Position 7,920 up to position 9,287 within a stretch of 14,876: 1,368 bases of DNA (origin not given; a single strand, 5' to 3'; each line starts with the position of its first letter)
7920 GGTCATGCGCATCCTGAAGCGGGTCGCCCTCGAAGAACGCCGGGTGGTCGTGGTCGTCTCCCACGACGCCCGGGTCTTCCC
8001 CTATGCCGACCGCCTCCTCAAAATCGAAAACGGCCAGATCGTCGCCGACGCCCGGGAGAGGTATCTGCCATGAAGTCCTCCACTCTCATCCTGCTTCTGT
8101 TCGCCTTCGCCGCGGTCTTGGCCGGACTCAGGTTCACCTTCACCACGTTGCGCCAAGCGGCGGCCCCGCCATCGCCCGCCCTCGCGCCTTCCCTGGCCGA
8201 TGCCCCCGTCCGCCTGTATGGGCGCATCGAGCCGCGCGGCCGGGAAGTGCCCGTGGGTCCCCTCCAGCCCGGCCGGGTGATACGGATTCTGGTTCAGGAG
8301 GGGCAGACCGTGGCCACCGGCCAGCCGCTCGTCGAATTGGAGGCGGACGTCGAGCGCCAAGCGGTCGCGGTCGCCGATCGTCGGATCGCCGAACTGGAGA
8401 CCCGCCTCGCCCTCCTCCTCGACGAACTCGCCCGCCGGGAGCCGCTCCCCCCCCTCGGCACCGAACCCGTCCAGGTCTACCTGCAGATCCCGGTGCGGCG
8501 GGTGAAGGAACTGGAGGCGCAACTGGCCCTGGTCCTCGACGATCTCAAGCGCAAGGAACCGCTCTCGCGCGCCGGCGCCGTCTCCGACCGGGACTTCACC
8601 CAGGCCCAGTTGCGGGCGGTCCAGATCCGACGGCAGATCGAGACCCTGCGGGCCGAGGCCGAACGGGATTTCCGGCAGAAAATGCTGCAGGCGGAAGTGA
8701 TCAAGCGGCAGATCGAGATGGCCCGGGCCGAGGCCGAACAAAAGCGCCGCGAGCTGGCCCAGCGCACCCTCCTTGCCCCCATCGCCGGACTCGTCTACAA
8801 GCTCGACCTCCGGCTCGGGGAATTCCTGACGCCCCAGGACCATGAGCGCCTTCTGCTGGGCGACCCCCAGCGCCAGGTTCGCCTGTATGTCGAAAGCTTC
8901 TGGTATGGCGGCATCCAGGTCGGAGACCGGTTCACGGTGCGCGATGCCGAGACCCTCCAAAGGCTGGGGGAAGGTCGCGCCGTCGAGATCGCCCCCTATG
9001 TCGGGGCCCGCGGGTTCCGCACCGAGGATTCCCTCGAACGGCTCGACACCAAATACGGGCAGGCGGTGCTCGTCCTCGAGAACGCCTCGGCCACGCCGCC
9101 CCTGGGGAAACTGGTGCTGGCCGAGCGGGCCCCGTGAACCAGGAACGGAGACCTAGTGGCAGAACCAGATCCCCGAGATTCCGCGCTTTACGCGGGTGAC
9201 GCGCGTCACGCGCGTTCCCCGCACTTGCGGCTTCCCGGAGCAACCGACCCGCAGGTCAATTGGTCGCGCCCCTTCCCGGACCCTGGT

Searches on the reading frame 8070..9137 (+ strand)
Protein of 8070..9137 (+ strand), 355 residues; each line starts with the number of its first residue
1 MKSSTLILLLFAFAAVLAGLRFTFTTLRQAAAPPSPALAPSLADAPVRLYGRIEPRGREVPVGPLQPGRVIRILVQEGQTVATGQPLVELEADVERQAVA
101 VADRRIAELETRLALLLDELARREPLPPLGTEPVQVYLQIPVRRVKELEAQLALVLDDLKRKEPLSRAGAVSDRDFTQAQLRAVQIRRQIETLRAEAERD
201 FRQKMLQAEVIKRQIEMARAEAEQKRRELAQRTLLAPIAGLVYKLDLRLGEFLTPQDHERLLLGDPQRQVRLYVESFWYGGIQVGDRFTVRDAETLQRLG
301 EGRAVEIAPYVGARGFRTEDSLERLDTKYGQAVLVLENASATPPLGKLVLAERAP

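Call 3: search_protein_families(library=pfam, proteins=[window:8070-9137:+], max_evalue=0.01)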
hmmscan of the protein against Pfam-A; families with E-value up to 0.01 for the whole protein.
window:8070-9137:+ (355 aa): 4 families
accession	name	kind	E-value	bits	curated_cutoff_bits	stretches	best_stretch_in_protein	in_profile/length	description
PF13437.12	HlyD_3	-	1.1e-06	29.8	22.2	0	233-313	1-82/106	HlyD family secretion protein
PF16576.10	HlyD_D23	-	7.3e-06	25.9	30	0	174-258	54-135/214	Barrel-sandwich domain of CusB or HlyD membrane-fusion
PF13533.13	Biotin_lipoyl_2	-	3e-05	24.2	29.8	1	61-91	2-32/32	Biotin-lipoyl like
PF00364.28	Biotin_lipoyl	-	0.00064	19.9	22.1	1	68-93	15-39/73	Biotin-requiring enzyme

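Call 6: search_protein_families(library=ncbifam, proteins=[window:8070-9134:+], max_evalue=0.01)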
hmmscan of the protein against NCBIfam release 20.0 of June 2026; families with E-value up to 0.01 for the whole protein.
window:8070-9134:+ (355 aa): 14 families
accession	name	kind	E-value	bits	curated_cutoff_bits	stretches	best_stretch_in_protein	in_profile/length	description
TIGR01730.1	RND_mfp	subfamily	7e-19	67.9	94.9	2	51-126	19-93/322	efflux RND transporter periplasmic adaptor subunit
TIGR00998.1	8a0101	subfamily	7.1e-15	54.8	390.8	1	57-264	40-237/334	EmrA/EmrK family multidrug efflux transporter periplasmic adaptor subunit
TIGR02971.1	heterocyst_DevB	subfamily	1.8e-14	53.9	129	1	50-254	4-227/327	ABC exporter membrane fusion protein, DevB family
NF002939.0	PRK03598.1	equivalog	1.8e-11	43.8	393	1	43-292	30-265/332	secretion protein HlyD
NF007785.0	PRK10476.1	equivalog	3e-10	39.5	376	1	61-290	50-267/347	multidrug transporter subunit MdtN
TIGR01843.1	type_I_hlyD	subfamily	1.2e-09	37.6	208.65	1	50-116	34-100/422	HlyD family type I secretion periplasmic adaptor subunit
TIGR00999.1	8a0102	subfamily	4.1e-06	26.1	319.3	1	197-312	56-172/271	CzcB/NccB family metal efflux transporter periplasmic adaptor subunit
NF004173.0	PRK05641.1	equivalog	5.5e-06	27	199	1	24-92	45-117/153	putative acetyl-CoA carboxylase biotin carboxyl carrier protein subunit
NF007132.1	PRK09578.1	equivalog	4.7e-05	22.3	512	1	147-199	114-166/396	MexX/AxyX family multidrug efflux RND transporter periplasmic adaptor subunit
NF005117.0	PRK06549.1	equivalog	0.00014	22.4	159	1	59-104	62-107/130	acetyl-CoA carboxylase biotin carboxyl carrier protein subunit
NF007850.1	PRK10559.1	equivalog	0.00014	21.1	400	1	151-289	66-205/303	p-hydroxybenzoic acid efflux pump subunit AaeA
NF038010.1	ABC_adapt_DarC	equivalog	0.00048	18.9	450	1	145-255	144-254/417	darobactin export ABC transporter periplasmic adaptor subunit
TIGR01348.1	PDHac_trf_long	equivalog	0.0027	16.3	552.1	1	62-93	8-39/587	dihydrolipoyllysine-residue acetyltransferase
NF047903.1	MmDecMmdC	equivalog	0.01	16.3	200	0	30-95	33-99/132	methylmalonyl-CoA decarboxylase subunit gamma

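Call 71: search_protein_families(library=padloc, proteins=[window:8070-9134:+], max_evalue=0.001)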
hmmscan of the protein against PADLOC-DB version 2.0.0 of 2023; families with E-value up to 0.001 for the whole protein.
window:8070-9134:+ (355 aa): 0 families
